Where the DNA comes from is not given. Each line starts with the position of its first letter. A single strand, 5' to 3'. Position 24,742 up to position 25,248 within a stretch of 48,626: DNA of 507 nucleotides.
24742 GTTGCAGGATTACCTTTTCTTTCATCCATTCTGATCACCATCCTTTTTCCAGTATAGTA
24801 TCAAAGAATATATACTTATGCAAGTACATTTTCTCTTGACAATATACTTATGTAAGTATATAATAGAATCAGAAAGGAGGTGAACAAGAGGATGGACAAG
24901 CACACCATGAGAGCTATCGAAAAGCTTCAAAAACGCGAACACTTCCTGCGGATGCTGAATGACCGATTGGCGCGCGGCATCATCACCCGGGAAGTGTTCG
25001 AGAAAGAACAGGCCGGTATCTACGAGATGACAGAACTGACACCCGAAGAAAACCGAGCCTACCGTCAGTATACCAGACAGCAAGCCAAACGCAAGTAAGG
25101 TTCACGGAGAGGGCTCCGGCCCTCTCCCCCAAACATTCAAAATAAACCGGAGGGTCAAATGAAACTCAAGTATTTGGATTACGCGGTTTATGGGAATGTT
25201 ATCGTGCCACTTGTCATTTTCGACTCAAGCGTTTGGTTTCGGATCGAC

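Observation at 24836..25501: Perfect-consensus, operator-gated promoter drives an operon of tiny proteins including a very acidic 61-aa protein: candidate anti-defence or DNA-mimic locus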

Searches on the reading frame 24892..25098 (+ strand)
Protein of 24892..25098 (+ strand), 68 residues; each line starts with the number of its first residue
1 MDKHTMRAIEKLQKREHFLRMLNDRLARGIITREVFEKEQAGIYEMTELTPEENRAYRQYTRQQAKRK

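Call 7: search_protein_families(library=pfam, proteins=[window:24892-25098:+], max_evalue=0.1)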
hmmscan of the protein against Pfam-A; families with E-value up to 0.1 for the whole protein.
window:24892-25098:+ (68 aa): 1 family
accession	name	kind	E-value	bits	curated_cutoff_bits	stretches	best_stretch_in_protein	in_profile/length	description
PF09851.14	SHOCT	-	0.016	15.3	27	1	19-34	3-18/28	Short C-terminal domain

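Call 8: search_protein_families(library=phrogs, proteins=[window:24892-25098:+], max_evalue=0.1)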
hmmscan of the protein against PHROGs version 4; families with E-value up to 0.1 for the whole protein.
window:24892-25098:+ (68 aa): 0 families

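Call 9: search_protein_families(library=ncbifam, proteins=[window:24892-25098:+], max_evalue=0.1)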
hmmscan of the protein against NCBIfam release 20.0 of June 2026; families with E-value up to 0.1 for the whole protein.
window:24892-25098:+ (68 aa): 1 family
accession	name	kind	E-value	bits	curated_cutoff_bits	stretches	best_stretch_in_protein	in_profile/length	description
NF008846.0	PRK11886.1-1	equivalog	0.072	12.4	353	1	7-53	92-138/312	bifunctional biotin--[acetyl-CoA-carboxylase] ligase/biotin operon repressor BirA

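Call 11: find_homologous_proteins(query=window:24892-25095:+, max_evalue=0.01)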
Query window:24892-25095:+ (68 aa): 6 proteins with E <= 0.01 among 6 candidates.
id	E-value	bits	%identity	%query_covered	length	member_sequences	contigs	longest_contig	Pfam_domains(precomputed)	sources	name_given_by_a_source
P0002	1.0e-35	137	99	100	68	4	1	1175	-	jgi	-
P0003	9.2e-32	125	91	100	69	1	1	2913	-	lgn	-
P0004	9.3e-23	97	74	100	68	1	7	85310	PF09851.15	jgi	jgi:hypothetical protein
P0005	1.8e-19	86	72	88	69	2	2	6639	-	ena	-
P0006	5.3e-15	72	61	99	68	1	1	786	-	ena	-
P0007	2.8e-10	57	50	100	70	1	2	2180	-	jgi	jgi:hypothetical protein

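Call 13: find_encoding_contigs(protein=P0004, flank=6000, max_places=8)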
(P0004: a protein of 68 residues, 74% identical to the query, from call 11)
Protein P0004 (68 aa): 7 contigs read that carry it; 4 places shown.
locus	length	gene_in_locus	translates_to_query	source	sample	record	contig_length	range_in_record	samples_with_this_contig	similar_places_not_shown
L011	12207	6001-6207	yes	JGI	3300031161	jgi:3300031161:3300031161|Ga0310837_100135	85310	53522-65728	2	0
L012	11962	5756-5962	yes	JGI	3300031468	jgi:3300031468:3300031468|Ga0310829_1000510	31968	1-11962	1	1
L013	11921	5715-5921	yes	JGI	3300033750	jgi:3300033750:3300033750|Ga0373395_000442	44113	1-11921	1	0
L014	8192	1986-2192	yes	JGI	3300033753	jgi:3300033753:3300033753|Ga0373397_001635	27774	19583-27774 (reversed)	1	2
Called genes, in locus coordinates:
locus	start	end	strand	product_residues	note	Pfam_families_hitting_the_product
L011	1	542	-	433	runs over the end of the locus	PF05697:Trigger_N, PF00254:FKBP_C, PF05698:Trigger_C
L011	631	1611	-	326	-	-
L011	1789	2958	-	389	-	PF00083:Sugar_tr (weak), PF07690:MFS_1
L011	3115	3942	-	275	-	PF01590:GAF (weak), PF00196:GerE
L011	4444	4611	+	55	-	-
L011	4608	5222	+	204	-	-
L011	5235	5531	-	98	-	PF08863:YolD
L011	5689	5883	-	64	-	-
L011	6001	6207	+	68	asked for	PF09851:SHOCT (weak)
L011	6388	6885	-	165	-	-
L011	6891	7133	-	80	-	PF13443:HTH_26 (weak)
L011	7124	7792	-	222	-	-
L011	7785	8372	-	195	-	-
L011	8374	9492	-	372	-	PF01507:PAPS_reduct, PF11922:DUF3440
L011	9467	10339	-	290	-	-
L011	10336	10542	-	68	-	-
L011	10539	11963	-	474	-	PF00176:SNF2-rel_dom, PF00271:Helicase_C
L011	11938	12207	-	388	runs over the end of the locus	-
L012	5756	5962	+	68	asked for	PF09851:SHOCT (weak)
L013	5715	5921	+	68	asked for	PF09851:SHOCT (weak)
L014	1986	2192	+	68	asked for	PF09851:SHOCT (weak)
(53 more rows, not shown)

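Call 18: find_encoding_contigs(protein=P0005, flank=6000, max_places=4)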
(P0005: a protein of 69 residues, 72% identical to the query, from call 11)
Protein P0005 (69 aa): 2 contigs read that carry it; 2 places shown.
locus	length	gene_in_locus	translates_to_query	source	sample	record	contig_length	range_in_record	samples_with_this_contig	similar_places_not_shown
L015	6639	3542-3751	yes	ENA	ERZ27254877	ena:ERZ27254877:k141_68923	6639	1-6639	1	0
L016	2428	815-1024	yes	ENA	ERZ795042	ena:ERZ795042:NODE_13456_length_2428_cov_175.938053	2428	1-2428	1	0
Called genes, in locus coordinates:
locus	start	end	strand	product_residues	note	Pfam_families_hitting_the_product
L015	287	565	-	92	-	PF05595:DUF771 (faint)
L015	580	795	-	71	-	-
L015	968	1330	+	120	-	PF01381:HTH_3 (faint), PF13443:HTH_26 (weak)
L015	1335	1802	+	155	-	PF06114:Peptidase_M78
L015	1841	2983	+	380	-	PF14657:Arm-DNA-bind_4, PF14659:Phage_int_SAM_3, PF00589:Phage_integrase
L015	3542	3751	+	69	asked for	-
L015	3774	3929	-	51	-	-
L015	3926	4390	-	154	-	-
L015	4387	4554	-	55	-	-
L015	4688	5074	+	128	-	-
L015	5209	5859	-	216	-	PF01510:Amidase_2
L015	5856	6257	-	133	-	PF05105:Phage_holin_4_1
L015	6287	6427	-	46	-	-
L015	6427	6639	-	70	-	?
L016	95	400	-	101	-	-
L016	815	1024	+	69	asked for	-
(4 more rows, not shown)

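Call 19: find_encoding_contigs(protein=P0007, flank=6000, max_places=4)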
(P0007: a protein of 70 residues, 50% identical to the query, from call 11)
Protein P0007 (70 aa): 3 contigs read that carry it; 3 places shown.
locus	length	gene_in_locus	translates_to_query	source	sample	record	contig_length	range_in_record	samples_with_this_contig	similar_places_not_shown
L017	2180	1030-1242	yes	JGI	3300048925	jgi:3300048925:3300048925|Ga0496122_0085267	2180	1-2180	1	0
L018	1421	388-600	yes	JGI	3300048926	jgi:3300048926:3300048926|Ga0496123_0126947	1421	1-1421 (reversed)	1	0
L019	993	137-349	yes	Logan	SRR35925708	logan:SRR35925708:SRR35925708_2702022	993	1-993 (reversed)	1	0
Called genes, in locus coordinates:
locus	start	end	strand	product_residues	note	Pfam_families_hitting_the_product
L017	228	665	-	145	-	-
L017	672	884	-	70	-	PF13443:HTH_26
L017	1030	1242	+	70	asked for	-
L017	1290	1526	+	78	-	-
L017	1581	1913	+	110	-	-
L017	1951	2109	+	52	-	-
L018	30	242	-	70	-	PF13443:HTH_26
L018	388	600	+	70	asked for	-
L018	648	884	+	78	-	-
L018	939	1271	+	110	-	-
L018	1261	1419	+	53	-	?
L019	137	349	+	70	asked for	-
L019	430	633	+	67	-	-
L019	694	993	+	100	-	?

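Call 20: find_encoding_contigs(protein=P0006, flank=6000, max_places=4)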
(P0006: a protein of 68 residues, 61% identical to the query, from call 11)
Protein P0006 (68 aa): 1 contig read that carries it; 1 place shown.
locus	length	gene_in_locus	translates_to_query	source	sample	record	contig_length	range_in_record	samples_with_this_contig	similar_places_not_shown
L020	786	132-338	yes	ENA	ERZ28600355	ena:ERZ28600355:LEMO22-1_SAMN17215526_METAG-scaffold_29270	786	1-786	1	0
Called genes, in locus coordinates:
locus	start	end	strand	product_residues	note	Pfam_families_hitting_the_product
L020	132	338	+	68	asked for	-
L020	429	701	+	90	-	-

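Call 27: search_dna_similar(query=window:24892-25095:+, collection=phages, mode=protein, max_evalue=1, max_rows=20)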
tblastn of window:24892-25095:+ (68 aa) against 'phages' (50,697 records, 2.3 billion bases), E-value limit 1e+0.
No match.

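Call 41: search_protein_families(library=padloc, proteins=[window:24892-25098:+], max_evalue=0.1)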
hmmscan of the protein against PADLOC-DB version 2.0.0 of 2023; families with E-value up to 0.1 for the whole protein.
window:24892-25098:+ (68 aa): 0 families

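Call 42: find_related_loci(query=A3, collection=genome_contigs, flank=4000)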
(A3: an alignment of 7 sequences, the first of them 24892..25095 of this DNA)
Query A3 (68 aa) in genome_contigs; peptide patterns used: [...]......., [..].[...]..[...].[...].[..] (x = any residue, [..] = any of these).
151 stretches matched a pattern; 8 encode a relative of the query (tblastn E <= 1e-3); 8 distinct loci.
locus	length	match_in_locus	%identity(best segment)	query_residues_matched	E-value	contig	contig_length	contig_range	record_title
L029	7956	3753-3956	51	1-68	1e-16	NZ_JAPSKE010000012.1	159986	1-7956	MAG: Paenibacillus sp. isolate RH52_bin.008 NODE_52_length_159986_cov_5.256695, whole genome shotgun sequence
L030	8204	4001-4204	47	1-68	3e-15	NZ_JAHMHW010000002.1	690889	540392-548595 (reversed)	Paenibacillus vietnamensis strain N4 NODE_2_length_690889_cov_33.465013, whole genome shotgun sequence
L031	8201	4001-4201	49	1-67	2e-14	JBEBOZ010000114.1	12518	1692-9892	MAG: Comamonas sp. isolate T1.bin.160 NODE_8040_length_12518_cov_9.814732, whole genome shotgun sequence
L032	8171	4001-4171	53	1-57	2e-14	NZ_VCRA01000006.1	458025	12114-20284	Paenibacillus mesophilus strain SYSU K30004 Scaffold6, whole genome shotgun sequence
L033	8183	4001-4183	51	1-61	7e-13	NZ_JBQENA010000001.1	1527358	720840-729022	Paenibacillus sp. 22594 scaffold1, whole genome shotgun sequence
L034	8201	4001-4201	48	1-67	1e-12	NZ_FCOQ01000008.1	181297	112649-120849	Paenibacillus phocaensis strain mt24, whole genome shotgun sequence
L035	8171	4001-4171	47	1-57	3e-11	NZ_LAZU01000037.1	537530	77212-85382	Paenibacillus sp. DMB20 mira_9, whole genome shotgun sequence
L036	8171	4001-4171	47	1-57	2e-10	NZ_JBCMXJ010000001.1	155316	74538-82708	Paenibacillus solani strain NRS-677 NRS_0677_contig_0000001, whole genome shotgun sequence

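Call 48: predict_structure(alignment_id=A3)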
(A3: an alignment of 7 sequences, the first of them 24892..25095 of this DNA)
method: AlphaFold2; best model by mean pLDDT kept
length: 68 residues; sequences in the alignment: 7
mean_pLDDT: 94.9   pTM: 0.72
mean pLDDT of the five models: 94.9, 94.4, 94.0, 93.7, 92.7
residues with pLDDT >= 90: 60; 70-90: 7; 50-70: 1; < 50: 0
segments of 3 or more residues with pLDDT < 50: none
pLDDT, mean of each block of 10 residues (from residue 1): 93 97 98 97 97 95 86
secondary structure, 60 per line:
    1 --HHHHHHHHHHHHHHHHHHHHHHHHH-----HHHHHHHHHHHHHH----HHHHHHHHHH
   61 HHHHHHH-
elements in order: H3-27 H33-46 H51-67
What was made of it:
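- Checked: The model has three helices at pLDDT 94.9 (call 48).
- The 68-aa model is a plain soluble helical protein (call 48).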

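Call 58: fold_search(model_id=the predicted structure, library=pdb)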
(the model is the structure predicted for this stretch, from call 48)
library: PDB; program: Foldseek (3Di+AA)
matches with E <= 10: 191; with E <= 0.001: 0
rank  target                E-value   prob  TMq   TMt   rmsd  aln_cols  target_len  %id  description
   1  6vme_I                1.1e+00  0.89  0.62  0.57   2.8        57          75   18  Human ESCRT-I heterotetramer headpiece (released 2020-05-20)
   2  6vme_B                1.4e+00  0.75  0.62  0.56   4.1        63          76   21  Human ESCRT-I heterotetramer headpiece (released 2020-05-20)
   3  6vme_H                1.5e+00  0.75  0.62  0.56   4.1        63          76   21  Human ESCRT-I heterotetramer headpiece (released 2020-05-20)
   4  5izs_A                1.9e+00  0.44  0.56  0.50   5.9        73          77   22  De novo design of protein homo-oligomers with modular hydrogen bond network-mediated specificity (released 2016-05-25)
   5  2f66_A                2.0e+00  0.60  0.51  0.54   2.7        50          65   16  Structure of the ESCRT-I endosomal trafficking complex (released 2006-04-18)
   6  6vme_G                2.2e+00  0.60  0.61  0.56   4.2        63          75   21  Human ESCRT-I heterotetramer headpiece (released 2020-05-20)
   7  6vme_F                2.2e+00  0.60  0.61  0.55   4.1        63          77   21  Human ESCRT-I heterotetramer headpiece (released 2020-05-20)
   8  5izs_C                2.2e+00  0.41  0.57  0.48   6.5        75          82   24  De novo design of protein homo-oligomers with modular hydrogen bond network-mediated specificity (released 2016-05-25)
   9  5izs_D                2.3e+00  0.41  0.57  0.48   6.9        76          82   24  De novo design of protein homo-oligomers with modular hydrogen bond network-mediated specificity (released 2016-05-25)
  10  5izs_F                2.5e+00  0.38  0.57  0.49   5.8        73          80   25  De novo design of protein homo-oligomers with modular hydrogen bond network-mediated specificity (released 2016-05-25)
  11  9gdp_D                2.8e+00  0.85  0.57  0.03   0.6        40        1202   15  Cryo-EM structure of Vibrio cholerae RNA polymerase holoenzyme bound to an ompU promoter DNA fragment and 5-mer RNA (released 2025-12-17)
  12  2f6m_C                2.8e+00  0.63  0.57  0.61   2.1        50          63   16  Structure of a Vps23-C:Vps28-N subcomplex (released 2006-04-18)
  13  7oqy_Q                3.4e+00  0.33  0.43  0.65   3.2        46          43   22  Cryo-EM structure of the cellular negative regulator TFS4 bound to the archaeal RNA polymerase (released 2021-08-25)
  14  8jo2_D                3.6e+00  0.80  0.57  0.03   0.6        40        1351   12  Structural basis of transcriptional activation by the OmpR/PhoB-family response regulator PmrA (released 2023-08-30)
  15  5nsr_D                3.6e+00  0.77  0.57  0.03   0.7        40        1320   12  Cryo-EM structure of RNA polymerase-sigma54 holo enzyme with promoter DNA closed complex (released 2017-06-28)
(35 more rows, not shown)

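Call 63: search_solved_structures(query=A3, max_evalue=1)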
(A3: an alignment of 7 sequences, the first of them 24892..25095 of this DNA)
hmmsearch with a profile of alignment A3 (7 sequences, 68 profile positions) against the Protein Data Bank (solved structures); distinct sequences matched with E-value up to 1: 11.
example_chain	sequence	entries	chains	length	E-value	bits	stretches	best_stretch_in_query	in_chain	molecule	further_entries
5f5s_B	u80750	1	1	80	0.0063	19.7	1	25-57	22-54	Microfibrillar-associated protein 1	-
6nu2_Y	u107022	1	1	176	0.18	15.1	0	15-44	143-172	39S ribosomal protein L47, mitochondrial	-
7qh7_Y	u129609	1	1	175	0.19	15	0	15-44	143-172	39S ribosomal protein L47, mitochondrial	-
3j7y_Y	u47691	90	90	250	0.21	14.9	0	16-45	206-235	uL29 | uL29m | 39S ribosomal protein L47, mitochondrial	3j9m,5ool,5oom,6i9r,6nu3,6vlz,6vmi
2cf2_C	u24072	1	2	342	0.63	13.3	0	10-35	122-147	FATTY ACID SYNTHASE, DH DOMAIN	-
3gug_A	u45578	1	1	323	0.98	12.7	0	5-63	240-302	Aldo-keto reductase family 1 member C1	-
3c3u_A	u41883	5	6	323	0.98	12.7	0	5-63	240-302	Aldo-keto reductase family 1 member C1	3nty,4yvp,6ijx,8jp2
1mrq_A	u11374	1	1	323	0.98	12.7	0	5-63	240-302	Aldo-keto reductase family 1 member C1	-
2ipj_A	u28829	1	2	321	0.99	12.7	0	5-63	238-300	Aldo-keto reductase family 1 member C2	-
1ihi_A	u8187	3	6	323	1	12.7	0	5-63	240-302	3-ALPHA-HYDROXYSTEROID DEHYDROGENASE | Aldo-keto reductase family 1 member C2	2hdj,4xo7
1j96_A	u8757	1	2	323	1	12.7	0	5-63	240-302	3alpha-hydroxysteroid dehydrogenase type 3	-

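Call 73: find_related_loci(query=A3, collection=viral_contigs, flank=3000)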
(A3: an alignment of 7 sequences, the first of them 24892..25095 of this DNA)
Query A3 (68 aa) in viral_contigs; peptide patterns used: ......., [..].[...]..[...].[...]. (x = any residue, [..] = any of these).
104 stretches matched a pattern; 14 encode a relative of the query (tblastn E <= 1e-3); 14 distinct loci.
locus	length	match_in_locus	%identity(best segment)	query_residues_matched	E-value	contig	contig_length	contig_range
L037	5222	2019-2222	100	1-68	8e-43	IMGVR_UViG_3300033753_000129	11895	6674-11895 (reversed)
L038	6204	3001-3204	74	1-68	8e-29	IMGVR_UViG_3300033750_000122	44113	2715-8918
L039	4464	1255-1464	57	1-68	4e-17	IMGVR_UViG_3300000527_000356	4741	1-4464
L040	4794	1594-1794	54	1-67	5e-16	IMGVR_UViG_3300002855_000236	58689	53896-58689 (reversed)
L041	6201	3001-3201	49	1-67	5e-14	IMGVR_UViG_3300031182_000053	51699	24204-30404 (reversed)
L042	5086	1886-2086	49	1-67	5e-14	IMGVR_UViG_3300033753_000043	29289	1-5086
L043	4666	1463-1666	46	1-68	3e-13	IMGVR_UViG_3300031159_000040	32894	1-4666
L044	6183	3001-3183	49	1-61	4e-12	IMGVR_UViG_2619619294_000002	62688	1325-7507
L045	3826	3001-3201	46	1-67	4e-12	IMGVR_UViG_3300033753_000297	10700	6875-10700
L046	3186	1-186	48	1-62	3e-12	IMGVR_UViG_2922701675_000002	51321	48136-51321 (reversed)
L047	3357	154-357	43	1-68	1e-11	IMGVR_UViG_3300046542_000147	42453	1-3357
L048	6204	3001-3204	43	1-68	1e-11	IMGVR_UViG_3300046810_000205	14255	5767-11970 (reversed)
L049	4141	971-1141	47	1-57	3e-11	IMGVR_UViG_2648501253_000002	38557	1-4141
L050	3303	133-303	47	1-57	4e-10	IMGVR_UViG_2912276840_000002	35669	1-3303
